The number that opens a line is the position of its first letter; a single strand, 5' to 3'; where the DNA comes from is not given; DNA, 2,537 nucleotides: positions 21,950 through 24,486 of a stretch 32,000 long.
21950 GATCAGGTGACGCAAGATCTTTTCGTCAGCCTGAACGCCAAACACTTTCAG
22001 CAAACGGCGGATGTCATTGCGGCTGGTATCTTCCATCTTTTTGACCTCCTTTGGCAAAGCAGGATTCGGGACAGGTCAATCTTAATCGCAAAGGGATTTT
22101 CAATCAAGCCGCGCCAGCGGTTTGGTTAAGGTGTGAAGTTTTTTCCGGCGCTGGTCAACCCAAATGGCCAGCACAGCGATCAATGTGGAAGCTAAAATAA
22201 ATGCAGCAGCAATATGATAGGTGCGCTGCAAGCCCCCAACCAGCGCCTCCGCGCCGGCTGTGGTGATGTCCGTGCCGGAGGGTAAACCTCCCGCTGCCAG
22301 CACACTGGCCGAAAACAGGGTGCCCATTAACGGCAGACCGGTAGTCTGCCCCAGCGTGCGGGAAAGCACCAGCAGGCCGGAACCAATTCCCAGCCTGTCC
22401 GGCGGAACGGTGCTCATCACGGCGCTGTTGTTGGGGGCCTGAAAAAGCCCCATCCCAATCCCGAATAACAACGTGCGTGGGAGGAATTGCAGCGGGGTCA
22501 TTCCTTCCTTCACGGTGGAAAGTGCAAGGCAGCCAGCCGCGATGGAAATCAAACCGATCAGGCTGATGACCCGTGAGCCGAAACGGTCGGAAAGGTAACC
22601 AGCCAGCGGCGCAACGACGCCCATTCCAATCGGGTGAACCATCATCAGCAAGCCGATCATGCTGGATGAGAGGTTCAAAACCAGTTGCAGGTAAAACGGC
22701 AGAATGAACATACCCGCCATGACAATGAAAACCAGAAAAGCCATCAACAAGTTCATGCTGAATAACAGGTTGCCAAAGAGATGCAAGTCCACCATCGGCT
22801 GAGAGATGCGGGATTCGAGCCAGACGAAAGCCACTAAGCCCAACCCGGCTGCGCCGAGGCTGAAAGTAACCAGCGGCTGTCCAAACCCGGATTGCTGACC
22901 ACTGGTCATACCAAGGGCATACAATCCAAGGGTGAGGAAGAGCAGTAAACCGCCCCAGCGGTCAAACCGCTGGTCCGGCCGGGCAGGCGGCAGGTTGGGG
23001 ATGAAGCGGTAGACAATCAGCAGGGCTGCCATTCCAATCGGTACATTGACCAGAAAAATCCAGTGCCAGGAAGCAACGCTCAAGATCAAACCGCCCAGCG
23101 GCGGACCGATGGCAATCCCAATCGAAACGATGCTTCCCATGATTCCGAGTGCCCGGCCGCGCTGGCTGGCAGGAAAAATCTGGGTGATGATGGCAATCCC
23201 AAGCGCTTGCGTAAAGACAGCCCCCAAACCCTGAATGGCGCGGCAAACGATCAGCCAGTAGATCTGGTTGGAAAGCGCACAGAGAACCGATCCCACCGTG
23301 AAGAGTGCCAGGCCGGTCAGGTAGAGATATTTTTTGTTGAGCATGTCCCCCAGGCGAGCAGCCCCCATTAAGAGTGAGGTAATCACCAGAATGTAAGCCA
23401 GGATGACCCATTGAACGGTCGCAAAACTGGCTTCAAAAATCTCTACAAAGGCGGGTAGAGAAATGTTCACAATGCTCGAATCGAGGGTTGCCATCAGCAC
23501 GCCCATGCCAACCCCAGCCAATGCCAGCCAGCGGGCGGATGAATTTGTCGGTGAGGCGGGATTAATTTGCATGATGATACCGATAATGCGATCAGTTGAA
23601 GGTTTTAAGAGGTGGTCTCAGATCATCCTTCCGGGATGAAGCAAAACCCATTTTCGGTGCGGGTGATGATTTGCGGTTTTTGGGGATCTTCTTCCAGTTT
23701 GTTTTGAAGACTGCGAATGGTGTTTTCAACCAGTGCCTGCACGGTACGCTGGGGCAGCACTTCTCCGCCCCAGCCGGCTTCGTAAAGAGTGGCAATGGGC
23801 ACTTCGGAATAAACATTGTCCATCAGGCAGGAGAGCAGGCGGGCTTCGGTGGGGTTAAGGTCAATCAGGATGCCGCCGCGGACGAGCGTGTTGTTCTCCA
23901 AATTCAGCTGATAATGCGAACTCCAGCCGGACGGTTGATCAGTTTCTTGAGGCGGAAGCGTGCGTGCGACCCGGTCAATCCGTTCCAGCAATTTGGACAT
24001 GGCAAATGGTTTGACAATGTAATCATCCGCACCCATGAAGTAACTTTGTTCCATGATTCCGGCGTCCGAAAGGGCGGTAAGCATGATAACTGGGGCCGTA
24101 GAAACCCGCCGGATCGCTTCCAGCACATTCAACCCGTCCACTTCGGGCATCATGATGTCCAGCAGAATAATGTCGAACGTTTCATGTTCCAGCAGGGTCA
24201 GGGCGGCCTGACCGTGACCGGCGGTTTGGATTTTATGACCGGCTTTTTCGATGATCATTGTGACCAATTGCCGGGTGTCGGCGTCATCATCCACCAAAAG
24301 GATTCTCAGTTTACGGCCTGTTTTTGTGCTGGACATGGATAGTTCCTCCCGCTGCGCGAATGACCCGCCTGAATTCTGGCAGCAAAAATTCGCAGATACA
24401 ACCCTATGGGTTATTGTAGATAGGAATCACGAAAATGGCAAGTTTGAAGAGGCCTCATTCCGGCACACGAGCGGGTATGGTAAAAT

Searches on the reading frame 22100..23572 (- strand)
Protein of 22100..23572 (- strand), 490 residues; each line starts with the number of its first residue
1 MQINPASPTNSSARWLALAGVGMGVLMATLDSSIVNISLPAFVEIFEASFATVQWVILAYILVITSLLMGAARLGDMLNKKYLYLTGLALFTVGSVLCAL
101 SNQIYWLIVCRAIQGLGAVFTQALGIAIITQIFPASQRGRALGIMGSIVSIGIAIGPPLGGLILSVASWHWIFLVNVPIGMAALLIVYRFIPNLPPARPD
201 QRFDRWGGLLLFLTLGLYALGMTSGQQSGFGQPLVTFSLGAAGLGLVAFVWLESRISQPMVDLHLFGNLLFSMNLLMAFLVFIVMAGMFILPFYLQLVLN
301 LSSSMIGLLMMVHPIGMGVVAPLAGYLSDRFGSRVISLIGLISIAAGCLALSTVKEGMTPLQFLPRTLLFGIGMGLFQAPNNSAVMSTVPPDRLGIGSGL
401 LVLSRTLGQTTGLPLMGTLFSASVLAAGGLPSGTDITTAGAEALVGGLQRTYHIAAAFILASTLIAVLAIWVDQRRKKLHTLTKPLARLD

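Call 3: search_protein_families(library=pfam, proteins=[window:22100-23572:-], max_evalue=0.01)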
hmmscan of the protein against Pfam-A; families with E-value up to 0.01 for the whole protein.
window:22100-23572:- (490 aa): 4 families
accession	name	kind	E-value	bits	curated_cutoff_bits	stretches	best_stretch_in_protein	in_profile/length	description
PF07690.21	MFS_1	-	2.7e-66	224.3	33.4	2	23-411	3-345/347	Major Facilitator Superfamily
PF00083.30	Sugar_tr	-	1.2e-07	31.5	22.3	1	63-191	60-191/452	Sugar (and other) transporter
PF03137.26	OATP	-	0.0015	17.3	25.8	1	101-166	130-195/545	Organic Anion Transporter Polypeptide (OATP) family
PF05977.19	MFS_3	-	0.0016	17.4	27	0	45-190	39-189/524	Transmembrane secretion effector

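Call 4: search_protein_families(library=ncbifam, proteins=[window:22100-23572:-], max_evalue=0.01)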
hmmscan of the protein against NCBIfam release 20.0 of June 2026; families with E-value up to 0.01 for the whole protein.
window:22100-23572:- (490 aa): 77 families (the best 25 are shown)
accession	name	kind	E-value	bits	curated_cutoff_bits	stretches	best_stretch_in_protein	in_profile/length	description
TIGR00711.1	efflux_EmrB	subfamily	9e-81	272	230.2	1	20-421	6-409/485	DHA2 family efflux MFS transporter permease subunit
NF000218.1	FexA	exception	4.4e-47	160.8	900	1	12-424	18-433/475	chloramphenicol/florfenicol efflux MFS transporter FexA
NF040856.1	FexB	exception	5.4e-44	150.8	950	1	12-422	10-422/469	chloramphenicol/florfenicol efflux MFS transporter FexB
NF011571.1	PRK14995.1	subfamily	3.3e-43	148.2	701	1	14-436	4-427/493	SmvA family efflux MFS transporter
NF000025.1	MFS_efflux_tcmA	exception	4.7e-42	144.4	999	1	12-424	22-435/538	tetracenomycin C efflux MFS transporter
NF007799.0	PRK10504.1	subfamily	4.2e-41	141.3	426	1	11-420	6-413/471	multidrug transporter subunit MdtD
NF033896.2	MFS_LfrA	equivalog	2.2e-39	135.4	825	1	10-447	14-452/504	efflux MFS transporter LfrA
NF000009.1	tet_MFS_Tcr3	exception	7.5e-37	127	1000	1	16-439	31-458/512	tetracycline efflux MFS transporter Tcr3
NF040895.2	MFS_effux_SdrM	equivalog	2.2e-36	126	550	1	25-424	15-408/441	multidrug efflux MFS transporter SdrM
NF012169.0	qepA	equivalog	2.9e-33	115.3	1075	1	13-461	18-466/511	fluoroquinolone efflux MFS transporter QepA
NF000060.1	MFS_efflux_LmrB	exception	6.6e-33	114.3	800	1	29-462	30-459/479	lincomycin efflux MFS transporter Lmr(B)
NF012180.1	tet_MFS_43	exception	4.6e-32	111.7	999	1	12-452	17-456/484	tetracycline efflux MFS transporter Tet(43)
NF000031.1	MFS_efflux_LmrA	exception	4.6e-31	108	850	1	10-416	25-433/484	lincomycin efflux MFS transporter Lmr(A)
NF000391.1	EmrB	exception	4.9e-31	107.9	925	1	16-421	12-419/501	multidrug efflux MFS transporter permease subunit EmrB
NF000095.1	tet_MFS_OtrB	exception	1.7e-30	106.1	999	1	17-422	27-439/563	oxytetracycline resistance efflux MFS transporter OtrB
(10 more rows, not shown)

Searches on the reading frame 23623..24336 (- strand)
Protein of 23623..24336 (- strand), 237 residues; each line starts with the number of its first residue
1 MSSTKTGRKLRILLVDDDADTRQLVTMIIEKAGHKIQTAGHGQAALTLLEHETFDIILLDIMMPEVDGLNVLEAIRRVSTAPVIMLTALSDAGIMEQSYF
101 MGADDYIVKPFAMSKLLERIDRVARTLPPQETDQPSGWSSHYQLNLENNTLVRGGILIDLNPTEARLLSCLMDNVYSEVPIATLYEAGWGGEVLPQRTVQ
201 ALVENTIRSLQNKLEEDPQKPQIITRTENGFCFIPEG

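Call 3: search_protein_families(library=pfam, proteins=[window:23623-24336:-], max_evalue=0.01)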
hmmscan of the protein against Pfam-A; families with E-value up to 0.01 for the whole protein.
window:23623-24336:- (237 aa): 3 families
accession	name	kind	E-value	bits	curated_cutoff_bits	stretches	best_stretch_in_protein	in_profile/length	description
PF00072.30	Response_reg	-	2.6e-29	102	30.2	1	12-120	1-110/111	Response regulator receiver domain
PF00486.34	Trans_reg_C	-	1e-07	32.3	26.2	1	158-233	4-77/77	Transcriptional regulatory protein, C terminal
PF06490.17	FleQ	-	0.0096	16.7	22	0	11-92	1-81/108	Flagellar regulatory protein FleQ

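Call 4: search_protein_families(library=ncbifam, proteins=[window:23623-24336:-], max_evalue=0.01)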
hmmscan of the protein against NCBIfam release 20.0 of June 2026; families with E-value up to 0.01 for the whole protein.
window:23623-24336:- (237 aa): 103 families (the best 25 are shown)
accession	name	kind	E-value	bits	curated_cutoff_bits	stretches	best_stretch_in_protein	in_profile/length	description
NF045944.1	ResRegRpaBCyano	equivalog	3.4e-38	131.3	330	1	13-232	1-224/229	response regulator transcription factor RpaB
NF040689.1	MtrAB_MtrA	equivalog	7.2e-38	130.1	300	1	12-225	1-209/219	MtrAB system response regulator MtrA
TIGR02154.1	PhoB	equivalog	3.7e-34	118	296.2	1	10-231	3-223/226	phosphate regulon transcriptional regulator PhoB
NF041733.1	resp_reg_CseB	equivalog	2.1e-32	112.3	350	1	11-190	2-190/228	two-component system response regulator CseB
NF033117.2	vanR_ACDEGLN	exception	5.9e-31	107.8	350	1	12-225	1-216/226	VanR-ABDEGLN family response regulator transcription factor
NF040534.1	resp_reg_YycF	equivalog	1.1e-29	103.3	340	1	11-231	2-225/231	response regulator YycF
NF007005.1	PRK09468.1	equivalog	2.6e-29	102.3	331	1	9-237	3-235/237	osmolarity response regulator transcription factor OmpR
TIGR01387.1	cztR_silR_copR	subfamily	4.1e-29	101.8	279.2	1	12-226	1-211/218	heavy metal response regulator transcription factor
NF000403.1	vanR-C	exception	1.8e-28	99.6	480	1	11-232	4-226/231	vancomycin resistance response regulator transcription factor VanR-C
NF033120.0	vanR_FM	exception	3.6e-28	98.8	460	1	8-225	2-220/231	vancomycin resistance response regulator transcription factor, VanR-F/VanR-M family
NF053854.1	RespRegPhoBBctds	equivalog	4.6e-28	98.1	270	1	12-233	1-224/225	two-component system response regulator PhoB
NF007820.0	PRK10529.1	equivalog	5.8e-26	91.3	325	1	11-235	3-225/225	two-component system response regulator KdpE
NF051850.1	RespRegRprY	equivalog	1.3e-25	90.2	370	1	8-177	3-174/234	response regulator transcription factor RprY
NF008567.0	PRK11517.1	equivalog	1.3e-25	90.1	353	1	11-229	2-214/223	response regulator transcription factor HprR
NF008296.0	PRK11083.1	equivalog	6.2e-25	87.9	273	1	10-225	4-217/228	two-component system response regulator CreB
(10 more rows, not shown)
